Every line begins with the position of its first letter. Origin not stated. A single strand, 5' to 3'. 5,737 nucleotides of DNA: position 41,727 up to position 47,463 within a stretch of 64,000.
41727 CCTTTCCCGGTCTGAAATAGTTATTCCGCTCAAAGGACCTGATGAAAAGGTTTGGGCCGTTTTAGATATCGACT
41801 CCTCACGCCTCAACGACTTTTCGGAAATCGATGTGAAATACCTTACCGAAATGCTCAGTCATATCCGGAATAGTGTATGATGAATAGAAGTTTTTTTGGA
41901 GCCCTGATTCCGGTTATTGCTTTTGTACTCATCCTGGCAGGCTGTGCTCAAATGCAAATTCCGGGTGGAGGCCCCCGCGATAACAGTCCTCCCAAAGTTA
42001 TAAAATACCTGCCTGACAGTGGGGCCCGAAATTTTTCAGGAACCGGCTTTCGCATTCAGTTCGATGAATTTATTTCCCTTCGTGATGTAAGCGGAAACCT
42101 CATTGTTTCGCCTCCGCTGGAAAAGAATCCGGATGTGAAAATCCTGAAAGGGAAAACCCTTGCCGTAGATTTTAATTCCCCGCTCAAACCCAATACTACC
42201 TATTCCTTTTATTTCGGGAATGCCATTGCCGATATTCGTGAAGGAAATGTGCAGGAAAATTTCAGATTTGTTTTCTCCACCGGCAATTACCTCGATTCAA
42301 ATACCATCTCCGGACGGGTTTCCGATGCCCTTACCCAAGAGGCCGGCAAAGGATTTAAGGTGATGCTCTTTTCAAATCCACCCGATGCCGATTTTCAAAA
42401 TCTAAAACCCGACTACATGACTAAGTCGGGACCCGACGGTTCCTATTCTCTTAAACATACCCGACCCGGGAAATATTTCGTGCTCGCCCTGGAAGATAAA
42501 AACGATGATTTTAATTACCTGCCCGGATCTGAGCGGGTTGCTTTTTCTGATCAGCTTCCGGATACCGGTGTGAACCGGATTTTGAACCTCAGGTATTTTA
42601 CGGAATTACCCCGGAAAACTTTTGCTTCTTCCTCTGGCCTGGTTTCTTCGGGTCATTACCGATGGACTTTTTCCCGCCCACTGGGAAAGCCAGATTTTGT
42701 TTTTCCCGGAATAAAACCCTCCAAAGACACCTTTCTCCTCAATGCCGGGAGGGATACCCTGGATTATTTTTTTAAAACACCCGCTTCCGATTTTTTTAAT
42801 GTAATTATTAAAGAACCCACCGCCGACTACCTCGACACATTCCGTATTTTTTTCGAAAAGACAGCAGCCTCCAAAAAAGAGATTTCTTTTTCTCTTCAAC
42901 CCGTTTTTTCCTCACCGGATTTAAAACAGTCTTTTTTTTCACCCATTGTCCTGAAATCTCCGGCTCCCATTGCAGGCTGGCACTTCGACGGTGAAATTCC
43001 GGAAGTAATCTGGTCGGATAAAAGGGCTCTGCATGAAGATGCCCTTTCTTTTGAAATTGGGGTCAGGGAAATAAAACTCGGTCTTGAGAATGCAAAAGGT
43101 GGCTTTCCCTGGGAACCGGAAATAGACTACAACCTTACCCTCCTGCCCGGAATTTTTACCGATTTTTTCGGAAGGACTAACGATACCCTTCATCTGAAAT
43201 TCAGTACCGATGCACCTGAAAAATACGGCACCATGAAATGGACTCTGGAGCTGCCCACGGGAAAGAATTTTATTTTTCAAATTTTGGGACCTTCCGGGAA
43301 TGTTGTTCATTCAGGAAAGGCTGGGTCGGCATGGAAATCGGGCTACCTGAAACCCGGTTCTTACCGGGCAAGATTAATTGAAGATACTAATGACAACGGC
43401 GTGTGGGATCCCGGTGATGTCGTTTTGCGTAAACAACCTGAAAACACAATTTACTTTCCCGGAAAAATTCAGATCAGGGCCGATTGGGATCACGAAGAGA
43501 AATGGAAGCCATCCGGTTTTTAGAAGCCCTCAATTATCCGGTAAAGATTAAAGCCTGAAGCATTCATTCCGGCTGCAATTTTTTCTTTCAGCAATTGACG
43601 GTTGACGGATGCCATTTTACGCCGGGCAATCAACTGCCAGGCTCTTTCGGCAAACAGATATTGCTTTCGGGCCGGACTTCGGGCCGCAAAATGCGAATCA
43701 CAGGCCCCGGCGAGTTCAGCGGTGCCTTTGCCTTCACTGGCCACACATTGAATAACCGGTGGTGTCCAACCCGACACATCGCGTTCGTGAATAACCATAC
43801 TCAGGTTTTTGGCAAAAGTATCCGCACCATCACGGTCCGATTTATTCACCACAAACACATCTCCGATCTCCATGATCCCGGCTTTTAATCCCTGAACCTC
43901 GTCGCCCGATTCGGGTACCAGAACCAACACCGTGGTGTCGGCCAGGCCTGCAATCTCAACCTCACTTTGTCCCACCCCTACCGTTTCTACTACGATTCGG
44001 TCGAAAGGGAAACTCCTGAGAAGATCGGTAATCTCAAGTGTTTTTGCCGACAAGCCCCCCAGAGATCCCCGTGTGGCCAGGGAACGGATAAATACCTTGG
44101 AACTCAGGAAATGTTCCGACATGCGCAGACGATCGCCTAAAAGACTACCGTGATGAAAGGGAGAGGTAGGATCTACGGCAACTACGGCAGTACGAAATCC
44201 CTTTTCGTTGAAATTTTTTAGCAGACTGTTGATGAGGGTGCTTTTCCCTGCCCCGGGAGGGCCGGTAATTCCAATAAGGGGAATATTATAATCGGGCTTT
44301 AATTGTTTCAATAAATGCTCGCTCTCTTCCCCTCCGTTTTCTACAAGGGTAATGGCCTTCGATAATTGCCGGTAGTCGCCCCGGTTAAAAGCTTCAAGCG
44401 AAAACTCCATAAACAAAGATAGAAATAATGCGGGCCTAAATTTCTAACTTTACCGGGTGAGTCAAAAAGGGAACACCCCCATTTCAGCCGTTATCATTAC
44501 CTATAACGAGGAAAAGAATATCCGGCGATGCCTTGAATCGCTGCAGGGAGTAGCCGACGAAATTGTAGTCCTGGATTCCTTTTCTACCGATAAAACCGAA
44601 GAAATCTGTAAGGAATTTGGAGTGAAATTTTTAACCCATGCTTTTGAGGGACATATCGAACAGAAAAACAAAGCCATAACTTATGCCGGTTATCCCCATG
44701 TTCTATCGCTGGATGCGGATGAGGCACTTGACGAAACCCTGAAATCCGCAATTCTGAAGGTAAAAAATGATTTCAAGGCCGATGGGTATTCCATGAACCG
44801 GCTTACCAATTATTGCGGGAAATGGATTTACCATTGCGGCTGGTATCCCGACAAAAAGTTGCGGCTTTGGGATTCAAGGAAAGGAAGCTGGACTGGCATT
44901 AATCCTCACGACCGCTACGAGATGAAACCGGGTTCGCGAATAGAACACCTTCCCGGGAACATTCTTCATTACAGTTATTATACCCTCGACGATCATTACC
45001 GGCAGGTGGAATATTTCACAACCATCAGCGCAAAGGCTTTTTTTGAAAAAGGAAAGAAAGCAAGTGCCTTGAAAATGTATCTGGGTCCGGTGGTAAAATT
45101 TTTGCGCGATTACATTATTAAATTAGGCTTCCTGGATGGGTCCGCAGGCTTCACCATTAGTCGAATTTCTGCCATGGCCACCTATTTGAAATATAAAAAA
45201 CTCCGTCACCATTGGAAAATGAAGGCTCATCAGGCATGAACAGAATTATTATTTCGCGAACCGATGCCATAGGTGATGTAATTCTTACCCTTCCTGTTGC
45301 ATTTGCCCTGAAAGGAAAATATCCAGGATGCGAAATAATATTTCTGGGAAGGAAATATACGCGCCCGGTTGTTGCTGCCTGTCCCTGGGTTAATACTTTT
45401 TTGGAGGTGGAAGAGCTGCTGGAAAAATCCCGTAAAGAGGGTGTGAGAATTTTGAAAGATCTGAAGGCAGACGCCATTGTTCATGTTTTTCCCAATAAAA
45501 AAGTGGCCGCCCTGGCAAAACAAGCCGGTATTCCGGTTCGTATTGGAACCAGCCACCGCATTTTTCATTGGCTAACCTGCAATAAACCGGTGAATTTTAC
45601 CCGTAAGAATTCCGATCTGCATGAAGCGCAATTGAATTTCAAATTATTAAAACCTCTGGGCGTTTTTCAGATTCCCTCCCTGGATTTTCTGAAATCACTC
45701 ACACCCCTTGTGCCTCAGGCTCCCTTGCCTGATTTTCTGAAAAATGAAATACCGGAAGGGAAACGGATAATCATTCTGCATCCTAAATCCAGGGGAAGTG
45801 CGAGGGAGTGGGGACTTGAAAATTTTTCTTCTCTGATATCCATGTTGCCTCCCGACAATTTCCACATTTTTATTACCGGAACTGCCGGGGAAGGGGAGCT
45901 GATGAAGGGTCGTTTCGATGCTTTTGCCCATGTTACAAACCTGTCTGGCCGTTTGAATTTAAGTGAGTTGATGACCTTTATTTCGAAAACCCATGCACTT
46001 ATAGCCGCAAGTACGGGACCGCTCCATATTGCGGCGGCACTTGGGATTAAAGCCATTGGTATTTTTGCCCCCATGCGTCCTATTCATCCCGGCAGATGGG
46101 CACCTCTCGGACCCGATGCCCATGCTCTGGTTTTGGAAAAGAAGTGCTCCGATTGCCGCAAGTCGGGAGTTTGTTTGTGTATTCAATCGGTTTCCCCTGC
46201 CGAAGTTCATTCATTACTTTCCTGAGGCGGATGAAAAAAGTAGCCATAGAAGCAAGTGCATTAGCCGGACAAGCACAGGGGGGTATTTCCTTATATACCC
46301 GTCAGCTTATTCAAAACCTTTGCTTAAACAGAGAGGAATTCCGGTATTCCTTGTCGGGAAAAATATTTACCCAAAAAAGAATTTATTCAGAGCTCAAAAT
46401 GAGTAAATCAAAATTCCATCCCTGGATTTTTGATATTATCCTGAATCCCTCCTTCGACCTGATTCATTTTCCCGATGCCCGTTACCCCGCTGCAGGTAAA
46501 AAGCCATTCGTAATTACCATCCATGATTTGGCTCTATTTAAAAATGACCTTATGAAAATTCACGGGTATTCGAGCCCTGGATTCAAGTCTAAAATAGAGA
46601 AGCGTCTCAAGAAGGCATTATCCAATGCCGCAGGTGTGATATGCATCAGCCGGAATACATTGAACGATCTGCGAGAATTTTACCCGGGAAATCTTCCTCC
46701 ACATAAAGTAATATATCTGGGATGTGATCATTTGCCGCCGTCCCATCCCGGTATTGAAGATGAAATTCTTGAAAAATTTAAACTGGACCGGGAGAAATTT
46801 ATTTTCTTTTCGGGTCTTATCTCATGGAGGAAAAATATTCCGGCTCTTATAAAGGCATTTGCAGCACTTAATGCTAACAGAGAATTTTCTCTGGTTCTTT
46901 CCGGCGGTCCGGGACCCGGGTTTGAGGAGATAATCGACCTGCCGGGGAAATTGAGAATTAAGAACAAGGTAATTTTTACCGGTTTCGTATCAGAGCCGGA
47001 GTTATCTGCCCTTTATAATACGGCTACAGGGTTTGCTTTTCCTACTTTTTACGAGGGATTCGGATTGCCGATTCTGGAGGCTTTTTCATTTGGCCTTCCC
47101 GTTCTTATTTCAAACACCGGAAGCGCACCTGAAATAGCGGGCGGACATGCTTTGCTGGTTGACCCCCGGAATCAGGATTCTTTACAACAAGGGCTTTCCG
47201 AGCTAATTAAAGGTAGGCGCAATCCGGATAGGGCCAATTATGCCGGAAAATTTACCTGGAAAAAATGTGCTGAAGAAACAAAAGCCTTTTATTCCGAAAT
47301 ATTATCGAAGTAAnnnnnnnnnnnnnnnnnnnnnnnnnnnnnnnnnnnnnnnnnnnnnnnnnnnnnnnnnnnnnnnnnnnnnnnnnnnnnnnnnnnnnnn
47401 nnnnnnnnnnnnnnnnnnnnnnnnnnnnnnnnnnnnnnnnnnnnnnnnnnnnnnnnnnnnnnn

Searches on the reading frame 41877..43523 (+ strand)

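Call 32: search_protein_families(library=pfam, proteins=[window:41877-43523:+], max_evalue=0.0001)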
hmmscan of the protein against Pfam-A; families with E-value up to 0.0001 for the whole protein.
window:41877-43523:+ (548 aa): 1 family
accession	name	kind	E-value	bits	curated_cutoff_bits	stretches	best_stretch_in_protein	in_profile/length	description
PF13205.12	Big_5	-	2.3e-16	60.9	23.6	1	35-135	1-105/105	Bacterial Ig-like domain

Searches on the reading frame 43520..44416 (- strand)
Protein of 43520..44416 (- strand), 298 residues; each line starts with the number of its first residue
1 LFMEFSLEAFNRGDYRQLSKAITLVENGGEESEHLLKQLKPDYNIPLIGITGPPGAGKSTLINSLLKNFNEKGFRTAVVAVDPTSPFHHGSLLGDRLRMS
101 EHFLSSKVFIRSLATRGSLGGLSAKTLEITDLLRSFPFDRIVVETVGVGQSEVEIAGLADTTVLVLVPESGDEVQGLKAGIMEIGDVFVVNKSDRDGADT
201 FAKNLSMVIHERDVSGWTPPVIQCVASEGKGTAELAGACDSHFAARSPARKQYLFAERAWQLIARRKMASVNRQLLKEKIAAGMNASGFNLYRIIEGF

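Call 32: search_protein_families(library=pfam, proteins=[window:43520-44416:-], max_evalue=0.0001)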
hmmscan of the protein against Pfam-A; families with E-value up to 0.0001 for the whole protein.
window:43520-44416:- (298 aa): 5 families
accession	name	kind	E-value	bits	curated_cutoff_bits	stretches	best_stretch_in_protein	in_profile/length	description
PF03308.22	MeaB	-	6.7e-80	268.4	23.1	1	18-249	1-241/273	Methylmalonyl Co-A mutase-associated GTPase MeaB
PF02492.25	cobW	-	2.4e-09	37.4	20.7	1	46-205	1-165/180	CobW/HypB/UreG, nucleotide-binding domain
PF13191.12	AAA_16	-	3.1e-05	25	32.6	1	33-84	10-63/167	AAA ATPase domain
PF03029.23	ATP_bind_1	-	8.7e-05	22.9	27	0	50-85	1-36/240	Conserved hypothetical ATP binding protein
PF13401.12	AAA_22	-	9.5e-05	23.2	27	0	48-88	8-46/130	AAA domain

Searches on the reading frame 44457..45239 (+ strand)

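Call 11: search_protein_families(library=pfam, proteins=[window:44457-45239:+], max_evalue=0.001)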
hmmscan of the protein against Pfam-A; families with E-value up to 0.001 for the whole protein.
window:44457-45239:+ (260 aa): 1 family
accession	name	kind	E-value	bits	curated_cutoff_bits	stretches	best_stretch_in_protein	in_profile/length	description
PF00535.33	Glycos_transf_2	-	1.9e-20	73.9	23.3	1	10-128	1-128/168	Glycosyl transferase family 2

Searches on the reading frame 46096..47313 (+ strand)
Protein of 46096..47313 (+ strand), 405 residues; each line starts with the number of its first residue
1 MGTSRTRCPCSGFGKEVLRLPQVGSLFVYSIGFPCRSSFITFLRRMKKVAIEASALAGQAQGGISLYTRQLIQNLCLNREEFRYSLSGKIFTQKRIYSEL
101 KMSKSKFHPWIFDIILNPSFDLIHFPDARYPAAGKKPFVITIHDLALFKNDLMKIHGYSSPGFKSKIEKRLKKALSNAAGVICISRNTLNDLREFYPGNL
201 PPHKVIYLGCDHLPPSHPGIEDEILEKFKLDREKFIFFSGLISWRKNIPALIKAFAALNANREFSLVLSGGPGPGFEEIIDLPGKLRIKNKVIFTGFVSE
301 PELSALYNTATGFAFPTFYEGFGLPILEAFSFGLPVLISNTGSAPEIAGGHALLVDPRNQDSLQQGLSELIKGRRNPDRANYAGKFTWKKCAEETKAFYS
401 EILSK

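Call 32: search_protein_families(library=pfam, proteins=[window:46096-47313:+], max_evalue=0.0001)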
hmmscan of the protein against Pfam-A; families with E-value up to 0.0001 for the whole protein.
window:46096-47313:+ (405 aa): 4 families
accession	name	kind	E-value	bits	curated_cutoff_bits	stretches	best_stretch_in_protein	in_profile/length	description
PF00534.26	Glycos_transf_1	-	6.6e-32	110.8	26.4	1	224-384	5-169/172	Glycosyl transferases group 1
PF13692.12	Glyco_trans_1_4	-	1.5e-24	87.3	27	1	234-372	3-141/142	Glycosyl transferases group 1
PF13439.12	Glyco_transf_4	-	2.6e-09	37.8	28.5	1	108-211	61-167/170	Glycosyltransferase Family 4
PF20706.3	GT4-conflict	-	6.7e-05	22.5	26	1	246-341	212-313/385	Family 4 Glycosyltransferase in conflict systems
